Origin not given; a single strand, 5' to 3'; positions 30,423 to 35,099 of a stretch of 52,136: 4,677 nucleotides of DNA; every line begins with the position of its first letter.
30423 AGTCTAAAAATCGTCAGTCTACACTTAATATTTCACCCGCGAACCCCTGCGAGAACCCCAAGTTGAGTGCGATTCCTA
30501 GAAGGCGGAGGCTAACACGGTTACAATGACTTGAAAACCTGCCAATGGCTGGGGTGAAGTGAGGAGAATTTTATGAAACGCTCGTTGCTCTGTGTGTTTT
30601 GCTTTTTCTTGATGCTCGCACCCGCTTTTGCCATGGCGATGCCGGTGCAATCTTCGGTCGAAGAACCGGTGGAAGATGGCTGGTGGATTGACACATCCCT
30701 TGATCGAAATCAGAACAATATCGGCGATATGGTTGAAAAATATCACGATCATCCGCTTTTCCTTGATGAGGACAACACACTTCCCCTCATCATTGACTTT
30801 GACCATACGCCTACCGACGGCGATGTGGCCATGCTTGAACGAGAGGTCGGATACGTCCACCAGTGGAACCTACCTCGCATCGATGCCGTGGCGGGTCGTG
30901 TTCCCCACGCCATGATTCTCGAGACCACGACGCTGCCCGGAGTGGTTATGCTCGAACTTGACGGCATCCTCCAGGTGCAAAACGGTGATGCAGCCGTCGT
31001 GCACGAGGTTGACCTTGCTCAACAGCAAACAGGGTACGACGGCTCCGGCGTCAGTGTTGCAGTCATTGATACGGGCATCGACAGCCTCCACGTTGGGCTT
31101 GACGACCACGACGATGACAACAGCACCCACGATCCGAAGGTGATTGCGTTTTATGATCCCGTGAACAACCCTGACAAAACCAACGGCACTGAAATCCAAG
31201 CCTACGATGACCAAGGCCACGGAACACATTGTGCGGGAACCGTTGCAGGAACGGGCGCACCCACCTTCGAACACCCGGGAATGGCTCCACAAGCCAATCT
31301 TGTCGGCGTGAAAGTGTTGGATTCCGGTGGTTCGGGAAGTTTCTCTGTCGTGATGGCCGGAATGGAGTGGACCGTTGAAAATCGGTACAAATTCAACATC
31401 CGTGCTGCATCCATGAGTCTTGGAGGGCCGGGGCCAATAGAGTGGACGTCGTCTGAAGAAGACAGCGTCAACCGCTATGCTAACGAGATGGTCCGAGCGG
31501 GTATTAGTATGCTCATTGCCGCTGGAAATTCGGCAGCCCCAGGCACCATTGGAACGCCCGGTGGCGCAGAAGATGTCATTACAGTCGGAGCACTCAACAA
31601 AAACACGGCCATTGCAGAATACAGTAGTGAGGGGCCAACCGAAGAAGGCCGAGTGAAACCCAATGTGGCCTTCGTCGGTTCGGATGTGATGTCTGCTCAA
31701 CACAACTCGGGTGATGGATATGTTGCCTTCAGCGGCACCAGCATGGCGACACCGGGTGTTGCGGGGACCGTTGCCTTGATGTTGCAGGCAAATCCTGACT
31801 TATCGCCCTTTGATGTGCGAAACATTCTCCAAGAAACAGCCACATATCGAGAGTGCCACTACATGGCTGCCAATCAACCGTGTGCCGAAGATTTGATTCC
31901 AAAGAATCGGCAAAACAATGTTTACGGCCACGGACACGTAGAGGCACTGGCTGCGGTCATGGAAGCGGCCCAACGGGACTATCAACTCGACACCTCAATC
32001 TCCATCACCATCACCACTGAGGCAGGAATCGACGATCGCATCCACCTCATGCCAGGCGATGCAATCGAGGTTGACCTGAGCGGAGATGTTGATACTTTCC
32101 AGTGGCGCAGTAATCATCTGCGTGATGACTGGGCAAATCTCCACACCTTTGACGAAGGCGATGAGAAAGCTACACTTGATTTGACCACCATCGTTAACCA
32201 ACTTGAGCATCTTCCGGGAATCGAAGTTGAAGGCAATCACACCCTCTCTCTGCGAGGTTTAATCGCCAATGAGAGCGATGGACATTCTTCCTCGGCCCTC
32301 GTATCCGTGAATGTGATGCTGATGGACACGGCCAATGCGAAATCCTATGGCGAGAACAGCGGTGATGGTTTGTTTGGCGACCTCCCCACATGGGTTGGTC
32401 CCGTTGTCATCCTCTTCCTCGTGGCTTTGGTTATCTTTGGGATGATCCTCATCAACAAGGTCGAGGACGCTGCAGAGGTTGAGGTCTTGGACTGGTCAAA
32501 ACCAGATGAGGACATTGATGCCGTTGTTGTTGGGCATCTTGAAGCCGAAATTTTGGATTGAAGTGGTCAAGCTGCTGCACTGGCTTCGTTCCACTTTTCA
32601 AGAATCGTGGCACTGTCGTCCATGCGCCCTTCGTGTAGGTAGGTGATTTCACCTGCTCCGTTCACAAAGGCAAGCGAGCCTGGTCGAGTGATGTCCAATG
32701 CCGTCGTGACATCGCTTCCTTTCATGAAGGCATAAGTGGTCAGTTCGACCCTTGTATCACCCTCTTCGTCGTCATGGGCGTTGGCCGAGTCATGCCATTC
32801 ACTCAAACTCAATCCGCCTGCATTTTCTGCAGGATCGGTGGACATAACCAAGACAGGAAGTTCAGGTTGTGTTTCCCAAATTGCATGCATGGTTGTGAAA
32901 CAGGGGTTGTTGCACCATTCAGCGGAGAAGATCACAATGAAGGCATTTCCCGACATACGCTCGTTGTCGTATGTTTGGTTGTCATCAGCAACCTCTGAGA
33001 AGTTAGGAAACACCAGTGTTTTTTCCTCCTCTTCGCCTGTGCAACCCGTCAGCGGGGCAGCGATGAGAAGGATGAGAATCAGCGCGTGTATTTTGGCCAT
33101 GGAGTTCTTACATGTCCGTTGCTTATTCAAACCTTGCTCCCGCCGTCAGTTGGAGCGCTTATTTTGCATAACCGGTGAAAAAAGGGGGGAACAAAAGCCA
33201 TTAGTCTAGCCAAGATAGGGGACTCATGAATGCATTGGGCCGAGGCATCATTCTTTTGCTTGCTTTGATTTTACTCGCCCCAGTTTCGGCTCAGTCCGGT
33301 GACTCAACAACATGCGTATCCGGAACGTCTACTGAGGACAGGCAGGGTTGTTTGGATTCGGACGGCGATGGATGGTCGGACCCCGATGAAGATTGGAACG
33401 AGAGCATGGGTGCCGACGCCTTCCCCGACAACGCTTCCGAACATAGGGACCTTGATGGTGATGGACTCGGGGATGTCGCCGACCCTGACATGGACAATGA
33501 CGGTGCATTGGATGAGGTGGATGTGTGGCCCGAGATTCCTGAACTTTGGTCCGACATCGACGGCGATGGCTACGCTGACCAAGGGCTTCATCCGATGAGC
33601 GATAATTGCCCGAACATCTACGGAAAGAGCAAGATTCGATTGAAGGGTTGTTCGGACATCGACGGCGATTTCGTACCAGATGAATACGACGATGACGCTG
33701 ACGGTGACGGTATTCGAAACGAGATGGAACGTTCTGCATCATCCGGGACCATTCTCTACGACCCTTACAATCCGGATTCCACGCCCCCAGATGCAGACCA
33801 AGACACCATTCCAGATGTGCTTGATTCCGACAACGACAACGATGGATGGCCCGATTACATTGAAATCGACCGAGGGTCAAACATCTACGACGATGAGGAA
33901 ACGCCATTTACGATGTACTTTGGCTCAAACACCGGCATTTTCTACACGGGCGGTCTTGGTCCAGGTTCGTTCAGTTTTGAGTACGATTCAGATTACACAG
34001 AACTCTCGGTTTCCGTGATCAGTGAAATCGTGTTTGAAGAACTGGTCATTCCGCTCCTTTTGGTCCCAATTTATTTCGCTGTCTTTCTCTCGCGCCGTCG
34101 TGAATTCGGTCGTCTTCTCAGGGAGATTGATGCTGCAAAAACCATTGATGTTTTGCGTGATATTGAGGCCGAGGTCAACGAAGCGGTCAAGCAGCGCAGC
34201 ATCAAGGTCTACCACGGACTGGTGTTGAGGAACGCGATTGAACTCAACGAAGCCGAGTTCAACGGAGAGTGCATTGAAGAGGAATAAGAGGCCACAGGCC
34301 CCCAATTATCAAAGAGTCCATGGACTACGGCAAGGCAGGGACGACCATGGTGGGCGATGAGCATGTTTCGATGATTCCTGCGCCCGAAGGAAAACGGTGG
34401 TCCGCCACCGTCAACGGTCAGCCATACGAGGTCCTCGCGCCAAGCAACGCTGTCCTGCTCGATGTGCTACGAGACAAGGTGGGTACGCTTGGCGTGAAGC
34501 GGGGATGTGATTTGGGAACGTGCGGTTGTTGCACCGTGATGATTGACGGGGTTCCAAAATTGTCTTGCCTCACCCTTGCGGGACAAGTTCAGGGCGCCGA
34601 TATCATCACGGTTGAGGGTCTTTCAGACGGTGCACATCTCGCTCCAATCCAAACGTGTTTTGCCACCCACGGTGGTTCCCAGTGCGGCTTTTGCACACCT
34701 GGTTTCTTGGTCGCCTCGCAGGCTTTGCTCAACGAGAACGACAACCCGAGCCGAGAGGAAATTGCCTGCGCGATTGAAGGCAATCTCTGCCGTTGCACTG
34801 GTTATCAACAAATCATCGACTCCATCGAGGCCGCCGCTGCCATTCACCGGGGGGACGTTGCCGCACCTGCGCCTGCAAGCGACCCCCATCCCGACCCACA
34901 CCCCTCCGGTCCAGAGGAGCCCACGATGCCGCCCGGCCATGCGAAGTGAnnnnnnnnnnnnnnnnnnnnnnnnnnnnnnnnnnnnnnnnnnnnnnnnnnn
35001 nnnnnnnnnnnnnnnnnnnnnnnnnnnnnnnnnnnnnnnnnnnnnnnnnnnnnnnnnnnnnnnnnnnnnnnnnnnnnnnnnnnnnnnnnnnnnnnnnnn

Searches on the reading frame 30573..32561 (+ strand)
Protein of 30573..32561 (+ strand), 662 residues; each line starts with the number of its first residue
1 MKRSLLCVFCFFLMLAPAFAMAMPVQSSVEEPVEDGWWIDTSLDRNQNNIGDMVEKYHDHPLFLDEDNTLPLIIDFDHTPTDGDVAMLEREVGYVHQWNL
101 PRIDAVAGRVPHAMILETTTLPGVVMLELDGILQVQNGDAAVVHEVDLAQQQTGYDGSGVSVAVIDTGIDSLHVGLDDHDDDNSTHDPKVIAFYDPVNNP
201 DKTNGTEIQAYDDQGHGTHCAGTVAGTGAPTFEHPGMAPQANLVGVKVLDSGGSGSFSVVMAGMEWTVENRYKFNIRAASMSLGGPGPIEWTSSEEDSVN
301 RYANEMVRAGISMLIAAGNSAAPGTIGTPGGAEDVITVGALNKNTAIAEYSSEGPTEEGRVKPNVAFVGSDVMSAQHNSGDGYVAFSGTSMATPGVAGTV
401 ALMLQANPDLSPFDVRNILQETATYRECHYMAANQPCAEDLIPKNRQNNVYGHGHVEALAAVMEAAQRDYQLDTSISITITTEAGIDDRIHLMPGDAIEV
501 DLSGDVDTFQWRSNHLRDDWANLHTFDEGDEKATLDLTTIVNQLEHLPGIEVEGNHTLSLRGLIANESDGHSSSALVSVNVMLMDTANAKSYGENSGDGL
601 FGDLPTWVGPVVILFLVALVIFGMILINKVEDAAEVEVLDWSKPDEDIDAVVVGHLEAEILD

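Call 8: search_protein_families(library=pfam, proteins=[window:30573-32561:+], max_evalue=0.001)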
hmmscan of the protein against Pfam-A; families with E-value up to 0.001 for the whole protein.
window:30573-32561:+ (662 aa): 1 family
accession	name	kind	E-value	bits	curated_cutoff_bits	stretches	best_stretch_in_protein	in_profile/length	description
PF00082.27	Peptidase_S8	-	2e-55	188.6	21.8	1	157-454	1-288/288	Subtilase family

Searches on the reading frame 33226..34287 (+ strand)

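Call 8: search_protein_families(library=pfam, proteins=[window:33226-34287:+], max_evalue=0.001)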
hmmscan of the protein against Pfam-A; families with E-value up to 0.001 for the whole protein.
window:33226-34287:+ (353 aa): 1 family
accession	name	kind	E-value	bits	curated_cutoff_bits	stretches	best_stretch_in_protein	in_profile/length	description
PF02412.23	TSP_3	-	6.2e-09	35.8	25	1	74-106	1-33/36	Thrombospondin type 3 repeat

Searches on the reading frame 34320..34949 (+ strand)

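Call 8: search_protein_families(library=pfam, proteins=[window:34320-34949:+], max_evalue=0.001)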
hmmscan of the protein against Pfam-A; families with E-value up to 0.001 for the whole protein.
window:34320-34949:+ (209 aa): 3 families
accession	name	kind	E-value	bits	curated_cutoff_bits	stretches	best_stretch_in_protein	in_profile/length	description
PF01799.25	Fer2_2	-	3.6e-29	101.1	30.3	1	97-169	1-74/75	[2Fe-2S] binding domain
PF13085.11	Fer2_3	-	8.6e-09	35.8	27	1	45-102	34-90/107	2Fe-2S iron-sulfur cluster binding domain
PF00111.32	Fer2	-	6.6e-07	29.6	21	1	30-76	2-48/77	2Fe-2S iron-sulfur cluster binding domain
